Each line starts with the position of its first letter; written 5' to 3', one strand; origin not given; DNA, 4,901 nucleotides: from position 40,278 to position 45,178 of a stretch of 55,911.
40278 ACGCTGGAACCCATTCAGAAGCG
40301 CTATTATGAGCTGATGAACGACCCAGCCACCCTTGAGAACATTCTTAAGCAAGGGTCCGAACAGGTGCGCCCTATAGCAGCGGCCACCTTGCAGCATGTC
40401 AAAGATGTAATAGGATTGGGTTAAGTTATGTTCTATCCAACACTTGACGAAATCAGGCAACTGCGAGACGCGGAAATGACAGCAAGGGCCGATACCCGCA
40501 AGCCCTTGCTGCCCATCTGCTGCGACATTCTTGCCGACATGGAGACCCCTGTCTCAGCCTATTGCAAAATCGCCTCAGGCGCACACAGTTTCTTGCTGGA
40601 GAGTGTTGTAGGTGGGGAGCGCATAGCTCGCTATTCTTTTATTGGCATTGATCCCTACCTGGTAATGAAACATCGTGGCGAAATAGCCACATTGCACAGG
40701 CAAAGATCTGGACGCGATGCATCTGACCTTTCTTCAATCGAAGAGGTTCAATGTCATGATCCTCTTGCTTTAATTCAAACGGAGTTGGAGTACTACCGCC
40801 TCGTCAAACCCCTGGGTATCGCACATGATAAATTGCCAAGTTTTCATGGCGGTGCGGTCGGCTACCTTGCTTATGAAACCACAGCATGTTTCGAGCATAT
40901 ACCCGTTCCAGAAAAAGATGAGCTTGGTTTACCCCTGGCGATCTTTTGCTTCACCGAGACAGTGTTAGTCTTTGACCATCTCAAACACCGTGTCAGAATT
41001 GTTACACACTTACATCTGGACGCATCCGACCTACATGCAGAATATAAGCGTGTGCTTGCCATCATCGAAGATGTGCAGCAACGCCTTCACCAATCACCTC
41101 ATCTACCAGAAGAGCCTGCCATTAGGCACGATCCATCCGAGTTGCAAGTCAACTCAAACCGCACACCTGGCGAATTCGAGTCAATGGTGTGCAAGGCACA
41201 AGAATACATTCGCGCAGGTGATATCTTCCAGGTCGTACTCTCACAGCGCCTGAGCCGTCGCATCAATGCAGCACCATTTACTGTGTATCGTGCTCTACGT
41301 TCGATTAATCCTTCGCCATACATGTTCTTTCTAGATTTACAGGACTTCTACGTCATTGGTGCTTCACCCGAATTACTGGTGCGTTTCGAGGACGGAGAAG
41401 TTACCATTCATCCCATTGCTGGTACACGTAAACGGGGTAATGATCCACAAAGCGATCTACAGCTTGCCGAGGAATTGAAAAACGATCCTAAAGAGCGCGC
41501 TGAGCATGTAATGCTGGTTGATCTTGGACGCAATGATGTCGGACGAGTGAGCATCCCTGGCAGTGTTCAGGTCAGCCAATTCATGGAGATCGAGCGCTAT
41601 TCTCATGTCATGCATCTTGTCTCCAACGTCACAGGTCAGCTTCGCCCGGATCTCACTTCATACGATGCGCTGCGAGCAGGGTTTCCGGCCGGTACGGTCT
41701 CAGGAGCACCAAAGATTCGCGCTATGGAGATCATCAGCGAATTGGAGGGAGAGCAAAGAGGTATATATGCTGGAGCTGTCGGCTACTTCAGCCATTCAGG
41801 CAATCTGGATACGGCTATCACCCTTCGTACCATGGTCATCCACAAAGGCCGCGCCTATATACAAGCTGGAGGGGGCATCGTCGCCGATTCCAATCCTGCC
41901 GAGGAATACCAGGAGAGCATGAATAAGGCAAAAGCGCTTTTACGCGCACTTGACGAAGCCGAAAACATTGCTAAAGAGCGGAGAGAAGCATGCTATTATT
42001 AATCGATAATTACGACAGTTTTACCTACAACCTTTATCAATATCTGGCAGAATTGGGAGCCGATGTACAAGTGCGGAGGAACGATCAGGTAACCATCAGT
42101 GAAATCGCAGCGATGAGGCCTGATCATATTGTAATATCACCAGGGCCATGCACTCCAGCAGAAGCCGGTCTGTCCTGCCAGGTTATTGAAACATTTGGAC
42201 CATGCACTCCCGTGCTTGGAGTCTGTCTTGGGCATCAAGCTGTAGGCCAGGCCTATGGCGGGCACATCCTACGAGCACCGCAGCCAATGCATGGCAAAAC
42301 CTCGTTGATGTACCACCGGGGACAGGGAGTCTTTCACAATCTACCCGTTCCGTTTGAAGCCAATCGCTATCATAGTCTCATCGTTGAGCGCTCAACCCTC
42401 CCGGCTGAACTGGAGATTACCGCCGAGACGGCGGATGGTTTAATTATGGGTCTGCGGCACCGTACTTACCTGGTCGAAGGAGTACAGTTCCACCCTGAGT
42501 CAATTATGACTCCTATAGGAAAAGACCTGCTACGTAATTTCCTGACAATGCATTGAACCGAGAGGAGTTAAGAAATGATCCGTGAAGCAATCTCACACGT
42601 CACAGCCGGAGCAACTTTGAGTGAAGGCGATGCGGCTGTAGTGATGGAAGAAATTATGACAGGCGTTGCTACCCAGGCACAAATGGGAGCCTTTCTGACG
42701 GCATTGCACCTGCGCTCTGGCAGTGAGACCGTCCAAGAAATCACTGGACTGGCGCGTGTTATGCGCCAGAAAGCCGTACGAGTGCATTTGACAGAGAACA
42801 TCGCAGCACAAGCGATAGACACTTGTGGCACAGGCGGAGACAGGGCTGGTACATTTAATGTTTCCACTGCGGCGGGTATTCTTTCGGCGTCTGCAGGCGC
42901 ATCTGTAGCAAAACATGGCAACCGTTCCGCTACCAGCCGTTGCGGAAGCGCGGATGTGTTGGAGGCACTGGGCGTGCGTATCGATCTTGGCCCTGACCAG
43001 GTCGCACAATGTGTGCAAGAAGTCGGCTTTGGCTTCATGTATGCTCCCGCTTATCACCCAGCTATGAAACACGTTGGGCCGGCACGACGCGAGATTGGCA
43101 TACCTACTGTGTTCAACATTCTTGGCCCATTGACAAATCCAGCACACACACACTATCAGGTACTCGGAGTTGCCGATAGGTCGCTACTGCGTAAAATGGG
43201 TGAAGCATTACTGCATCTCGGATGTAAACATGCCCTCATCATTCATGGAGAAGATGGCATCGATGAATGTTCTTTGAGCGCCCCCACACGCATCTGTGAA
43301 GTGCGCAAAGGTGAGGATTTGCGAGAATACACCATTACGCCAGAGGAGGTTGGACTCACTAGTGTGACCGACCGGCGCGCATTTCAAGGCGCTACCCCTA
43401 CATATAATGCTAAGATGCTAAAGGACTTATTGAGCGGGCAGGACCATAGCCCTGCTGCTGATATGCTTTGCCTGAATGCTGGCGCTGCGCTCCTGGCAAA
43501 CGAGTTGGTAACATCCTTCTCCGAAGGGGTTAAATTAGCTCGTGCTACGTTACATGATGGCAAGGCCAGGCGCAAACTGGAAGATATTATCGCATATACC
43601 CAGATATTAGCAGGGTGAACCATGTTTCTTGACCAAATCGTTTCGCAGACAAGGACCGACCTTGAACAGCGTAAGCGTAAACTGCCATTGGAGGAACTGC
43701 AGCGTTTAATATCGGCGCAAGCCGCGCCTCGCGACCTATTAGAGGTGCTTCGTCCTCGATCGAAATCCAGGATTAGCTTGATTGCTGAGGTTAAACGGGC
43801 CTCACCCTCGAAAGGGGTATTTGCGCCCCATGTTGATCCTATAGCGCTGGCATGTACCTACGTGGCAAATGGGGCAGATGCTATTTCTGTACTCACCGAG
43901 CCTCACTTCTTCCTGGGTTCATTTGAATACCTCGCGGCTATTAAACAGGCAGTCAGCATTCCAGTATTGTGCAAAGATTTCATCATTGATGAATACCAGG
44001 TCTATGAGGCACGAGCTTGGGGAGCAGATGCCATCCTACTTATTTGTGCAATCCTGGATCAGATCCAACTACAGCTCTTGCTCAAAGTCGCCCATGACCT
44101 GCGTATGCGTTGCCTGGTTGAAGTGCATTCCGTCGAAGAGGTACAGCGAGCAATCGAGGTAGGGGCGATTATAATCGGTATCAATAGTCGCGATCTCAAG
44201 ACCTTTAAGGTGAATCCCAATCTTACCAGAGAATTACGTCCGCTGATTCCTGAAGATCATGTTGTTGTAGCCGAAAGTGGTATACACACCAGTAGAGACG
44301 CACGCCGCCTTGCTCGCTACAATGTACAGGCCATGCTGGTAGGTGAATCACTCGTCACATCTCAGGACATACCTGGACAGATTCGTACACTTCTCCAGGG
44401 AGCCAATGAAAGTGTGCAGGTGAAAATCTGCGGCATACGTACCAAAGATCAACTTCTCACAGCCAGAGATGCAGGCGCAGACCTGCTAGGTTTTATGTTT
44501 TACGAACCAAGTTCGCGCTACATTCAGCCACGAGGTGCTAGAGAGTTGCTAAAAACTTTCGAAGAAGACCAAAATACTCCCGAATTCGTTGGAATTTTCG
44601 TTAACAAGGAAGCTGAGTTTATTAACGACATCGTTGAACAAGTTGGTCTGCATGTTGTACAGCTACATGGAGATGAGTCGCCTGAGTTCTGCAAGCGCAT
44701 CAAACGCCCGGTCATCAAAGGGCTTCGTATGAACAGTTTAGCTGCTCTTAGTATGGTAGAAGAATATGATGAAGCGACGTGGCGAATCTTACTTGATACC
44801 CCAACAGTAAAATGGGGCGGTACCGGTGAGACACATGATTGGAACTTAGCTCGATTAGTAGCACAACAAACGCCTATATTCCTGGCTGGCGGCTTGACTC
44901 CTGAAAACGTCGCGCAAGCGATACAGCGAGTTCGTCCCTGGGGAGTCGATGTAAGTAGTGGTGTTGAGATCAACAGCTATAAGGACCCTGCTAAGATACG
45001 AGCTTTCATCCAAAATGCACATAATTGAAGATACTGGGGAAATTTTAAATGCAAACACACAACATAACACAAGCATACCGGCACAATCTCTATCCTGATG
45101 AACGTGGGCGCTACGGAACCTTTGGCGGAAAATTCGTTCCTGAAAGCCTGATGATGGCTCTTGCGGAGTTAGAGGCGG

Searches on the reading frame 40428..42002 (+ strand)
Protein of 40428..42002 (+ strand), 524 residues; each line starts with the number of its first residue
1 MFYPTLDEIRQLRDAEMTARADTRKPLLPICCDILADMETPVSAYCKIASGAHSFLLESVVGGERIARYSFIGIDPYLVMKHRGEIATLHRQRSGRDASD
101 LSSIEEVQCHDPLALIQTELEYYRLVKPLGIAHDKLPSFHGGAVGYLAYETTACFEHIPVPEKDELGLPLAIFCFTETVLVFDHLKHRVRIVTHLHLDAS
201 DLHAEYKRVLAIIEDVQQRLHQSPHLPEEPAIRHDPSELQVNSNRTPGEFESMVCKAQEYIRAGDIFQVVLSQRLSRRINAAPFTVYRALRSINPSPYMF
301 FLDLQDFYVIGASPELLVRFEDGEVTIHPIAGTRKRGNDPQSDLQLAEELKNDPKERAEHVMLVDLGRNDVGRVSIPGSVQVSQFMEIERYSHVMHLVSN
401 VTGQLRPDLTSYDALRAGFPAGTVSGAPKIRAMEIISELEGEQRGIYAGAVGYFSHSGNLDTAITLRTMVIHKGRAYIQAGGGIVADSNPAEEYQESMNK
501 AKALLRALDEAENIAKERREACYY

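Call 26: search_protein_families(library=pfam, proteins=[window:40428-42002:+], max_evalue=0.001)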
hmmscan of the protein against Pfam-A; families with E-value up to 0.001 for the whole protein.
window:40428-42002:+ (524 aa): 2 families
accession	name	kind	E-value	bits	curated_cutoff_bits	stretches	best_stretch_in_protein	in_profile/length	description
PF00425.24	Chorismate_bind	-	2.6e-96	322.5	27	1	249-500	4-257/257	chorismate binding enzyme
PF04715.19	Anth_synt_I_N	-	4.2e-34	118.2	23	1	37-190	1-139/140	Anthranilate synthase component I, N terminal region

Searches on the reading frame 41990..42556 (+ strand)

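Call 26: search_protein_families(library=pfam, proteins=[window:41990-42556:+], max_evalue=0.001)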
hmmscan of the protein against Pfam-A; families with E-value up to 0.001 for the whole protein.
window:41990-42556:+ (188 aa): 2 families
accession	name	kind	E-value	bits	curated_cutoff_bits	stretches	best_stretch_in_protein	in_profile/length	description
PF00117.34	GATase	-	5.6e-57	192.9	22.8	1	3-185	1-187/190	Glutamine amidotransferase class-I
PF07722.19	Peptidase_C26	-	3.3e-10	40.6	20.5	1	73-170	106-219/219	Peptidase C26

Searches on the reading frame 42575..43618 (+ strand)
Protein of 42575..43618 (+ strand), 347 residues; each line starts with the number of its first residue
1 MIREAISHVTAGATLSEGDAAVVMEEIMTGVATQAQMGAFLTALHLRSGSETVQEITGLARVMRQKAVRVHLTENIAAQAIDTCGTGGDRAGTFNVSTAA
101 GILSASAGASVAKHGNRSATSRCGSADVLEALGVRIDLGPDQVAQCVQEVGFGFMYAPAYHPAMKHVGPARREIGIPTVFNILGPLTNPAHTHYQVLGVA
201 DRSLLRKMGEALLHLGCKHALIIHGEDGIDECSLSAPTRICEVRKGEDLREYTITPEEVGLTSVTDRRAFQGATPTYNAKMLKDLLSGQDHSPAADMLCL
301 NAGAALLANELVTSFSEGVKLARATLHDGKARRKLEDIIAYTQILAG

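Call 26: search_protein_families(library=pfam, proteins=[window:42575-43618:+], max_evalue=0.001)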
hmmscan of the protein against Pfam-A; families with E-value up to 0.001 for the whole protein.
window:42575-43618:+ (347 aa): 2 families
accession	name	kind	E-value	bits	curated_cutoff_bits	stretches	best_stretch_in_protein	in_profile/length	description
PF00591.27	Glycos_transf_3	-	1.6e-90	303.6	27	1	79-331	3-252/253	Glycosyl transferase family, a/b domain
PF02885.22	Glycos_trans_3N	-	1.4e-19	70.1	26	1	4-67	2-63/63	Glycosyl transferase family, helical bundle domain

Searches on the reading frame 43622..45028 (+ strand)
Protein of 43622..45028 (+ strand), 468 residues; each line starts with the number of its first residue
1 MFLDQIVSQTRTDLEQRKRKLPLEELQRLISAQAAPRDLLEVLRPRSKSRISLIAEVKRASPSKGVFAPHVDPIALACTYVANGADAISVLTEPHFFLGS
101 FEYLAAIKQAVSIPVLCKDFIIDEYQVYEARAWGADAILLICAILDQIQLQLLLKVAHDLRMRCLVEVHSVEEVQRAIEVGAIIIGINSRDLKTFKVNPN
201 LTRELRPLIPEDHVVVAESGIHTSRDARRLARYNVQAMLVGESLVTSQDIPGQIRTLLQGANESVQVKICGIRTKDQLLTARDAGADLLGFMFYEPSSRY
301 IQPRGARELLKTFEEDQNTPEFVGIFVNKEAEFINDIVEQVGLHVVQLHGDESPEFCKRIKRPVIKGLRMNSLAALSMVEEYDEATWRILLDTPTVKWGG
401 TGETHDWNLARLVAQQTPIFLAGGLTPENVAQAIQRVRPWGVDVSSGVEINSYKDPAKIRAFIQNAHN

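Call 26: search_protein_families(library=pfam, proteins=[window:43622-45028:+], max_evalue=0.001)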
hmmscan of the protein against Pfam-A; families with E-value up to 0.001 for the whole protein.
window:43622-45028:+ (468 aa): 3 families
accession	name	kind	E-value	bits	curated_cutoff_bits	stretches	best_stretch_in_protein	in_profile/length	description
PF00218.27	IGPS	-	8.9e-88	294.2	27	1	3-257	1-254/254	Indole-3-glycerol phosphate synthase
PF00697.28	PRAI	-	1.5e-46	159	22.7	1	267-465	1-193/193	N-(5'phosphoribosyl)anthranilate (PRA) isomerase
PF01729.25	QRPTase_C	-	0.00087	19.5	23.1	0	160-242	79-156/169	Quinolinate phosphoribosyl transferase, C-terminal domain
